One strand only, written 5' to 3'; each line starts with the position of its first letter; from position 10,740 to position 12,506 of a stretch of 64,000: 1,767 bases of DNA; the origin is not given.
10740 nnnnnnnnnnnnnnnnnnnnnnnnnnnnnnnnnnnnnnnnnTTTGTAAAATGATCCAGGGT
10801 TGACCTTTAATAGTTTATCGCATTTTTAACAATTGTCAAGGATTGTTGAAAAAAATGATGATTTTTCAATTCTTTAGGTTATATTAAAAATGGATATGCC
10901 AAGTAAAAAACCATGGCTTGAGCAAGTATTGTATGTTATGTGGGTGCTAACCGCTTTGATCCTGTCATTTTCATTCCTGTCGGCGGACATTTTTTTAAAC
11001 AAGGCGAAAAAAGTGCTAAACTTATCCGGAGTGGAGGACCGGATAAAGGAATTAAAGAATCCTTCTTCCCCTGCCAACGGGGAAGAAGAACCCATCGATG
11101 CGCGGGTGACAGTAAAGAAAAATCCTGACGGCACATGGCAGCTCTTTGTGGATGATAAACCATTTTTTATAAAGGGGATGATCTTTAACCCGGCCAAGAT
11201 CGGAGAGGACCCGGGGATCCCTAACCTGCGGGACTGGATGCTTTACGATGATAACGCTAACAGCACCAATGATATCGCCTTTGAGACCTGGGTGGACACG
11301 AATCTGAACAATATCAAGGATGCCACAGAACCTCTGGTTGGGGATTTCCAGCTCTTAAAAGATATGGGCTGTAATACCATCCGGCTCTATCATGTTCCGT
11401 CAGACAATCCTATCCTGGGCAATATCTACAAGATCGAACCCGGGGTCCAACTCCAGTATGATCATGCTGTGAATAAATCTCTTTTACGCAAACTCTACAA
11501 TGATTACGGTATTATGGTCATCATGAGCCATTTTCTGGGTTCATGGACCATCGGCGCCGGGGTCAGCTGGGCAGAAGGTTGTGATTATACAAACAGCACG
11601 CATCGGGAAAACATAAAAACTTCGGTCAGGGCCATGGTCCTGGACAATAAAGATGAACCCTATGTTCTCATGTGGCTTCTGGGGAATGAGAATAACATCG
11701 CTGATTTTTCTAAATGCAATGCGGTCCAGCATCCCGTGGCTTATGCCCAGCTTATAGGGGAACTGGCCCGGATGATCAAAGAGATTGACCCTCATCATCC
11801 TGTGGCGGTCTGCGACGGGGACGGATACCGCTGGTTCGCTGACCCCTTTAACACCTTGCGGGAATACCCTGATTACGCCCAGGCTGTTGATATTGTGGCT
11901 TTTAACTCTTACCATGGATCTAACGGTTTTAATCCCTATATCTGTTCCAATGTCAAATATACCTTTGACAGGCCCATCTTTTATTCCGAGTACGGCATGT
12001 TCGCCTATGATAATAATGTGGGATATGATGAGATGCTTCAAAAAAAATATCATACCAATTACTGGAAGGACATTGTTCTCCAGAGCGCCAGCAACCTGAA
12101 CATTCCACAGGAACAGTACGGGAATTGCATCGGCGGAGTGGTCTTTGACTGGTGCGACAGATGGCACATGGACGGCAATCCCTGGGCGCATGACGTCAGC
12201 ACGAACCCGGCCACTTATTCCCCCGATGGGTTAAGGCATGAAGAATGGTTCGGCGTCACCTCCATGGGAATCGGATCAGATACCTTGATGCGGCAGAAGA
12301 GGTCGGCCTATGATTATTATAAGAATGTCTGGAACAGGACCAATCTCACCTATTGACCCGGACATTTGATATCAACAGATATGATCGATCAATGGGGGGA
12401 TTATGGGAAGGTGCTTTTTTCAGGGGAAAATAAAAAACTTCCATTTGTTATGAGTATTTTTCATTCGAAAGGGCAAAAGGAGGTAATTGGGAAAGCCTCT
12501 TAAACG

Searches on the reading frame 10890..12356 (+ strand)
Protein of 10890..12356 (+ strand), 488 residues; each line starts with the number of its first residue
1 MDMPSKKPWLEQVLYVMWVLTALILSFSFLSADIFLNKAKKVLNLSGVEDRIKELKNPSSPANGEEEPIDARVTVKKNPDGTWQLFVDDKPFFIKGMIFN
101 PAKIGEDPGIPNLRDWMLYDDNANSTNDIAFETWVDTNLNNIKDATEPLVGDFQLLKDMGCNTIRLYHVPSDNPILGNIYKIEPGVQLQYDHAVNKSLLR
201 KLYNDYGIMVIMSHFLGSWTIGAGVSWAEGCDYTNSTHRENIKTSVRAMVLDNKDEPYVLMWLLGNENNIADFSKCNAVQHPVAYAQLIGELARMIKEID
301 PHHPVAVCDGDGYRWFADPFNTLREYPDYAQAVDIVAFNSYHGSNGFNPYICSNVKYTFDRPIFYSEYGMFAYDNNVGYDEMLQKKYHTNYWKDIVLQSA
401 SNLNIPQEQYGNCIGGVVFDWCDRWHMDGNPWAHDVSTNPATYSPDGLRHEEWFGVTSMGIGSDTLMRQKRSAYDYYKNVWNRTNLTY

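Call 4: search_protein_families(library=pfam, proteins=[window:10890-12356:+], max_evalue=0.1)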
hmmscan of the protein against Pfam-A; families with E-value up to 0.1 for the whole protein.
window:10890-12356:+ (488 aa): 1 family
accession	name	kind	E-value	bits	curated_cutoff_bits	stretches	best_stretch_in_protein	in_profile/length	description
PF02836.23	Glyco_hydro_2_C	-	2.6e-09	37.1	21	1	196-392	61-243/302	Glycosyl hydrolases family 2, TIM barrel domain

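Call 5: search_protein_families(library=ncbifam, proteins=[window:10890-12356:+], max_evalue=0.1)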
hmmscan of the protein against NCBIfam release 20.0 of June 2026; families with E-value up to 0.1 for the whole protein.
window:10890-12356:+ (488 aa): 4 families
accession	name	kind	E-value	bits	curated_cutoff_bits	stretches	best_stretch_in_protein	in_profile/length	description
NF041463.1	GalB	equivalog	0.00016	19.6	900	1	231-308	443-511/869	beta-galactosidase GalB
NF050095.1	BetGlucuronLacZ4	equivalog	0.00068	17.8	950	0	221-396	362-516/666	beta-glucuronidase LacZ4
NF041462.1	GalA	equivalog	0.0042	15.3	900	0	240-339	377-455/763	beta-galactosidase GalA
NF052611.1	beta_gal_Bga2A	equivalog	0.007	14.4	999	1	192-268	378-458/1007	beta-galactosidase, LacZ type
